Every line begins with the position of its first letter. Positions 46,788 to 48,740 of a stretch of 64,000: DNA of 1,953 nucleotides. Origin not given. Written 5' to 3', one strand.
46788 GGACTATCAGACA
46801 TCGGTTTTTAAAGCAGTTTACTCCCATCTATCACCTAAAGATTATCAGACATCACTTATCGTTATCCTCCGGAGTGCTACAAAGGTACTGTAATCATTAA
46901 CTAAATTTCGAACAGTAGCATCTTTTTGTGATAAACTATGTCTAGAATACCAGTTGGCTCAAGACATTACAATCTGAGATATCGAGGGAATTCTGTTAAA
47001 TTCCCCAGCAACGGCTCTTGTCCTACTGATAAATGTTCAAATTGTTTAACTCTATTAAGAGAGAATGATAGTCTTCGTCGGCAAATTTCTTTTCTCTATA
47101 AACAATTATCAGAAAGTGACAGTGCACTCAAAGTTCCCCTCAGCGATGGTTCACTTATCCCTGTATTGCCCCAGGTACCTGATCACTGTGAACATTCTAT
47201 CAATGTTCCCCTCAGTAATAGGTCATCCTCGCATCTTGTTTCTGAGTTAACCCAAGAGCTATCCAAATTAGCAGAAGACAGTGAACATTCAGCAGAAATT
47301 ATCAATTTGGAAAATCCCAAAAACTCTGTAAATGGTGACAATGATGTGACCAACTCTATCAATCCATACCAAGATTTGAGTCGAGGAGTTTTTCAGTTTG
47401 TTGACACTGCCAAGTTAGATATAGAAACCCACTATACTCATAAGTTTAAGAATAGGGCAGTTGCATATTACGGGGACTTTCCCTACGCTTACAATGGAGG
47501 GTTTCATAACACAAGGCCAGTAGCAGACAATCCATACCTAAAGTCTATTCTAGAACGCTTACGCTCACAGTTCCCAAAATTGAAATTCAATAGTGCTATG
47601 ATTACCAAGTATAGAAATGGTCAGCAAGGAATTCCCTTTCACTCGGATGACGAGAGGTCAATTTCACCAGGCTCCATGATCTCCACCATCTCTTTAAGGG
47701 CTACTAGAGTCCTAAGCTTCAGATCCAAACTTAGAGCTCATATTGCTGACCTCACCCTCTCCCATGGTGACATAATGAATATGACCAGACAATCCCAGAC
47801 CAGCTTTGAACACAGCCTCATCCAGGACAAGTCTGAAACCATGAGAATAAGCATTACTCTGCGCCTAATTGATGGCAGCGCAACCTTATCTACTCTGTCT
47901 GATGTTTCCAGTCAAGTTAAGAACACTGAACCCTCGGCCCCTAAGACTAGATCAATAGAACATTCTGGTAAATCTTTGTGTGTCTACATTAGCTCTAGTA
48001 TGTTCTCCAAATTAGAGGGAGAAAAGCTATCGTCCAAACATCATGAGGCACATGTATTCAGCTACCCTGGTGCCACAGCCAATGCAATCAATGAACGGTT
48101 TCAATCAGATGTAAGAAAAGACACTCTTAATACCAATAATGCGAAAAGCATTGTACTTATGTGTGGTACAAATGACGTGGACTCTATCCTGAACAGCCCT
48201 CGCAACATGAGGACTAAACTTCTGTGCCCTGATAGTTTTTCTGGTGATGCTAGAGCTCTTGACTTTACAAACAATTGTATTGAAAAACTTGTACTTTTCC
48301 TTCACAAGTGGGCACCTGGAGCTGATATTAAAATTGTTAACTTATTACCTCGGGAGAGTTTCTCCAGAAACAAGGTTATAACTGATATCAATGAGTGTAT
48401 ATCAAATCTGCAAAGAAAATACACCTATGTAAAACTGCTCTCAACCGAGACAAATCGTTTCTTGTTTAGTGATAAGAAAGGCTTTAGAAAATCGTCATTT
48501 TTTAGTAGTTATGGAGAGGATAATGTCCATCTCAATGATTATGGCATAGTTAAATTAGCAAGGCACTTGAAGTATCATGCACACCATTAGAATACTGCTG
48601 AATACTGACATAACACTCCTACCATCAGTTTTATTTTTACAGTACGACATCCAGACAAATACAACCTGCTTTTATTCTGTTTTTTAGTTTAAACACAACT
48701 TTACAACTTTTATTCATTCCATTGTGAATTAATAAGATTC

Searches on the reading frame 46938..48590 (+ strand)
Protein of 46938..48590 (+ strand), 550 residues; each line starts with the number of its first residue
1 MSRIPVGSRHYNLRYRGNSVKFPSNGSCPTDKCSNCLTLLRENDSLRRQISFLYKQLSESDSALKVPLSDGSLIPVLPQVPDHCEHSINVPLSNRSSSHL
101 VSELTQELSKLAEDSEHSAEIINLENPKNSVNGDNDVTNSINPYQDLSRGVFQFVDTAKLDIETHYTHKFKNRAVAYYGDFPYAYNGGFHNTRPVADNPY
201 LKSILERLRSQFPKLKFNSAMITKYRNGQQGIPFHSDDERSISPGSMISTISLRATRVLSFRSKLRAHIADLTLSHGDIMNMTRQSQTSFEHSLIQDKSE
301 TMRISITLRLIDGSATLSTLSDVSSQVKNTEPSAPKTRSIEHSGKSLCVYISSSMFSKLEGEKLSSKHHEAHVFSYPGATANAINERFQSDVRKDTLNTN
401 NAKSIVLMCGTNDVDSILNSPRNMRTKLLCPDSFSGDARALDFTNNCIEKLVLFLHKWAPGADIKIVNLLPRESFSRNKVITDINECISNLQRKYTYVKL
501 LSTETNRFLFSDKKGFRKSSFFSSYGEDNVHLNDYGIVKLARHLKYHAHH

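Call 15: search_protein_families(library=pfam, proteins=[window:46938-48590:+], max_evalue=0.01)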
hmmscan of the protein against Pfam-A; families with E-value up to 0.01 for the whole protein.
window:46938-48590:+ (550 aa): 2 families
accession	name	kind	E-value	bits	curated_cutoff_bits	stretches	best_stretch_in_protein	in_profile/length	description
PF13532.12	2OG-FeII_Oxy_2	-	2.3e-17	64.3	31.2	1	183-309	57-194/194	2OG-Fe(II) oxygenase superfamily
PF13472.12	Lipase_GDSL_2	-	0.00014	22.9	32.9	1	366-536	29-175/178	GDSL-like Lipase/Acylhydrolase family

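Call 16: find_encoding_contigs(protein=window:46938-48590:+, flank=10000, max_places=10)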
Protein window:46938-48590:+ (550 aa): no gene with exactly this product is on record in the collection.
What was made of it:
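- Tried and rejected: Exact-protein look-ups to obtain more of the source genome: the window ORF is not on record (call 16).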

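Call 17: find_homologous_proteins(query=window:46938-48590:+, max_evalue=1e-20)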
Query window:46938-48590:+ (550 aa): 106 proteins with E <= 1e-20 among 8000 candidates.
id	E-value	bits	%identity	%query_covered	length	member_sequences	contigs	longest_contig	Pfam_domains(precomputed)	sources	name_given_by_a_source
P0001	0.0e+0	1048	99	86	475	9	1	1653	PF13532.13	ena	-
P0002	1.2e-264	897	99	75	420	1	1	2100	PF13532.13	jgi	-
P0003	4.5e-243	826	69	100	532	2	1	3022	PF13532.13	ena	-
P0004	3.0e-184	632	59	100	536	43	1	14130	PF13532.13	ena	-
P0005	3.3e-170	585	54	99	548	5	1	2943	PF13532.13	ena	-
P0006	4.3e-136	473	56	35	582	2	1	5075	PF13532.13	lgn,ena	-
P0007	6.3e-134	466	39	99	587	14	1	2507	PF13532.13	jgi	-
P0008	9.1e-134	465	45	99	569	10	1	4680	PF13532.13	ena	-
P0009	1.5e-131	458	43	98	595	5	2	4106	PF13532.13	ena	-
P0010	7.8e-128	446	45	99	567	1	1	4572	PF13532.13,PF13472.13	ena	-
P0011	2.6e-127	444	43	100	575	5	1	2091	PF13532.13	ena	-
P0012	5.1e-126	440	42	99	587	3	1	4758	PF13532.13,PF13472.13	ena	-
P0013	1.2e-123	432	50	77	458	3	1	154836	PF13532.13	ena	-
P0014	2.6e-122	427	56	37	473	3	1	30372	PF13532.13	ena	-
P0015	7.9e-122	426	50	76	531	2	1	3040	PF13532.13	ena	-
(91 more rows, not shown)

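Call 22: find_encoding_contigs(protein=P0001, flank=10000, max_places=10)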
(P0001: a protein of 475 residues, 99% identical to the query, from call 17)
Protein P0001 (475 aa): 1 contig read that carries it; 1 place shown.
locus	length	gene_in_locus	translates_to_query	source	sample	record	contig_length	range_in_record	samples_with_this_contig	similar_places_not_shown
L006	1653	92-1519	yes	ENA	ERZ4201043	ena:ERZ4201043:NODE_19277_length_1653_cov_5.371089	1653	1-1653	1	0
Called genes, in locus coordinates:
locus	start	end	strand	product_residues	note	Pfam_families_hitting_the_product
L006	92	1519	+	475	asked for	PF13532:2OG-FeII_Oxy_2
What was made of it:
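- Tried and rejected: Its 99% relatives sit on 1.6-2.1-kb contigs (calls 17, 22).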
